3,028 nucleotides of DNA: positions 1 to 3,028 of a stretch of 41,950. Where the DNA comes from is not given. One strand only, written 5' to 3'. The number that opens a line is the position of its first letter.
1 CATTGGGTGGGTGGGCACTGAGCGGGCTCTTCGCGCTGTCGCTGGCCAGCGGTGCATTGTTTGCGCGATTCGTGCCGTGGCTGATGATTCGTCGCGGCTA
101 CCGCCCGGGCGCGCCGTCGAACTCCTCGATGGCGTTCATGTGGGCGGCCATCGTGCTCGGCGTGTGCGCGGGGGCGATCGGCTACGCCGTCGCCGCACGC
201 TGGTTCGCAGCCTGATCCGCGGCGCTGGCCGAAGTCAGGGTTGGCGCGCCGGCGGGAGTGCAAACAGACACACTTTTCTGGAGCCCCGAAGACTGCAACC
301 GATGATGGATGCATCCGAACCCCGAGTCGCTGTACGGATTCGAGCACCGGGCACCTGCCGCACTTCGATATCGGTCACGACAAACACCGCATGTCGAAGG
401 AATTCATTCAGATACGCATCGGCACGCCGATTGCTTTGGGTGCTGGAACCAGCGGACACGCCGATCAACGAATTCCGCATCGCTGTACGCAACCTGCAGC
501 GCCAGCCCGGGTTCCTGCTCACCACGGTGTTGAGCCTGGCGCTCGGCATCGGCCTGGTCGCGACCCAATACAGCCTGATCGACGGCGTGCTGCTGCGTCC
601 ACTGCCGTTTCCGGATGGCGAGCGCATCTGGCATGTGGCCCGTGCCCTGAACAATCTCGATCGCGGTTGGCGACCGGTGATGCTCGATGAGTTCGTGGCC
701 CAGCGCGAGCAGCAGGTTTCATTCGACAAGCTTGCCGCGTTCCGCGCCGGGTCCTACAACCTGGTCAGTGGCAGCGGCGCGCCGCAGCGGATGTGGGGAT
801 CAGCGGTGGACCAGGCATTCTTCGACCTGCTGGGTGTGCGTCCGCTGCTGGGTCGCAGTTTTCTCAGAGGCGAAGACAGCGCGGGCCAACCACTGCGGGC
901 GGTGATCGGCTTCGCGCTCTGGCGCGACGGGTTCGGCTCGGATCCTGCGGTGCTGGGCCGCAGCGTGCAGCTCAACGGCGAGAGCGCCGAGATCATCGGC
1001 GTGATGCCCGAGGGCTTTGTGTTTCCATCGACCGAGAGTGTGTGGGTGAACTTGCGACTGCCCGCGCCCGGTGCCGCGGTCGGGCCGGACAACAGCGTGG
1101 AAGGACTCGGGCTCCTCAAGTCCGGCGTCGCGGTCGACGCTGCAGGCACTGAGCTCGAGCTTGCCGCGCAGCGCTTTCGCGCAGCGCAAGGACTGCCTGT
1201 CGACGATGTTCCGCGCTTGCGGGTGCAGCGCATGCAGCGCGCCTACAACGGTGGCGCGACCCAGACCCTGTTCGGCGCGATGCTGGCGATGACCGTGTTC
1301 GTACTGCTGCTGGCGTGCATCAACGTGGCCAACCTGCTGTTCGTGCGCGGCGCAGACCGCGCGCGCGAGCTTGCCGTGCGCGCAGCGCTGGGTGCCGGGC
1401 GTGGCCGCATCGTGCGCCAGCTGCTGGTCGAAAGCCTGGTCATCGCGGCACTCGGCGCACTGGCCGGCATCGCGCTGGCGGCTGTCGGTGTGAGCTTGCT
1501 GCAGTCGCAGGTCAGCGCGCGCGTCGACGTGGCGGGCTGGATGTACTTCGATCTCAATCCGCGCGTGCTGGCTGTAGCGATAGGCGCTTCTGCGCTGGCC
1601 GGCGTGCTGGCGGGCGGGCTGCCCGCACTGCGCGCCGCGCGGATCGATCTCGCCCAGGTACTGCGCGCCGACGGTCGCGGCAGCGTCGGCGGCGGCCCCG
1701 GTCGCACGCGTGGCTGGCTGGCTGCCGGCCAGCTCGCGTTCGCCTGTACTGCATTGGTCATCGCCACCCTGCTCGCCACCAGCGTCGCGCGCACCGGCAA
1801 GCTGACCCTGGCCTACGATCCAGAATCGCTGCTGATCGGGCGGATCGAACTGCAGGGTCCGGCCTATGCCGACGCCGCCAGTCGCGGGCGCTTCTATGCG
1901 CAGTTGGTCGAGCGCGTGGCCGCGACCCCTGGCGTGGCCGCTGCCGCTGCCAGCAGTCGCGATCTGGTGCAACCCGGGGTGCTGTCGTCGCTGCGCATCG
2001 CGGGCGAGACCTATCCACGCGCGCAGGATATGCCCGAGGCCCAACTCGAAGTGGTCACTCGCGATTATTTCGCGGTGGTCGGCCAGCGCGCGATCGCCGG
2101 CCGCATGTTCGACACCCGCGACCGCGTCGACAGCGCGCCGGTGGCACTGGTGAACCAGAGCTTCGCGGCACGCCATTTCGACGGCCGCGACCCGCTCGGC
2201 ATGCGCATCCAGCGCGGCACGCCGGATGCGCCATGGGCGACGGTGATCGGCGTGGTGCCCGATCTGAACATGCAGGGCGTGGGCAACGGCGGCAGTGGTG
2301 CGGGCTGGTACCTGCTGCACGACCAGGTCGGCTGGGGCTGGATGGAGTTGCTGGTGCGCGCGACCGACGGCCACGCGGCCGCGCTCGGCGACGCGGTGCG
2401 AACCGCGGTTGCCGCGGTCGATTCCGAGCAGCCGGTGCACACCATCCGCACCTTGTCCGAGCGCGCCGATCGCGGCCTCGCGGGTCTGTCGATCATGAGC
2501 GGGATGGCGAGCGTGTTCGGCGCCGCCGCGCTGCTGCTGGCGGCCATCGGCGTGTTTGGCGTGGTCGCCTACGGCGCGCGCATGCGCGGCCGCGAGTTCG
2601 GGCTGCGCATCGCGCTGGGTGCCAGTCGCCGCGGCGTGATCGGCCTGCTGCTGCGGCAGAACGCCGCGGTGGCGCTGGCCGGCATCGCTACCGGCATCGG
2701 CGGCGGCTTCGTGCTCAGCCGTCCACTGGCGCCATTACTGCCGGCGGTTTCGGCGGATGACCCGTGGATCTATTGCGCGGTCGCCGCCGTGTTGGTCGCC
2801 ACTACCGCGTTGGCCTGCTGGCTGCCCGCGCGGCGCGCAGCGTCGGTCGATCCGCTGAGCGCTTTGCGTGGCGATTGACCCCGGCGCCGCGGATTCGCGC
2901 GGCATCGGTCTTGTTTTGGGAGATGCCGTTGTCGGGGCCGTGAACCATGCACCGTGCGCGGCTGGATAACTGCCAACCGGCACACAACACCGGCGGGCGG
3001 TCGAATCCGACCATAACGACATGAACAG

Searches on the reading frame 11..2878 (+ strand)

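Call 8: search_protein_families(library=ncbifam, proteins=[window:11-2878:+], max_evalue=0.0001)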
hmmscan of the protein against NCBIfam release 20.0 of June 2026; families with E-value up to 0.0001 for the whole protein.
window:11-2878:+ (955 aa): 5 families
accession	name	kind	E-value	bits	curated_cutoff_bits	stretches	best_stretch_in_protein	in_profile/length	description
TIGR03434.1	ADOP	subfamily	2.9e-212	707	622.3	1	153-954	3-802/803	ADOP family duplicated permease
NF007826.0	PRK10535.1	equivalog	6.7e-20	70.9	966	2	417-551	518-645/648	macrolide ABC transporter ATP-binding protein/permease MacB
TIGR02212.1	lolCE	equivalog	5.3e-08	32.2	362.45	1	424-553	269-410/411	lipoprotein-releasing ABC transporter permease subunit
TIGR02213.1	lolE_release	exception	8.5e-06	24.9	540.35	0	422-552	267-409/411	lipoprotein-releasing ABC transporter permease subunit LolE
NF008357.0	PRK11146.1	exception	1e-05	24.5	439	0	424-552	272-412/414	lipoprotein-releasing ABC transporter permease subunit LolE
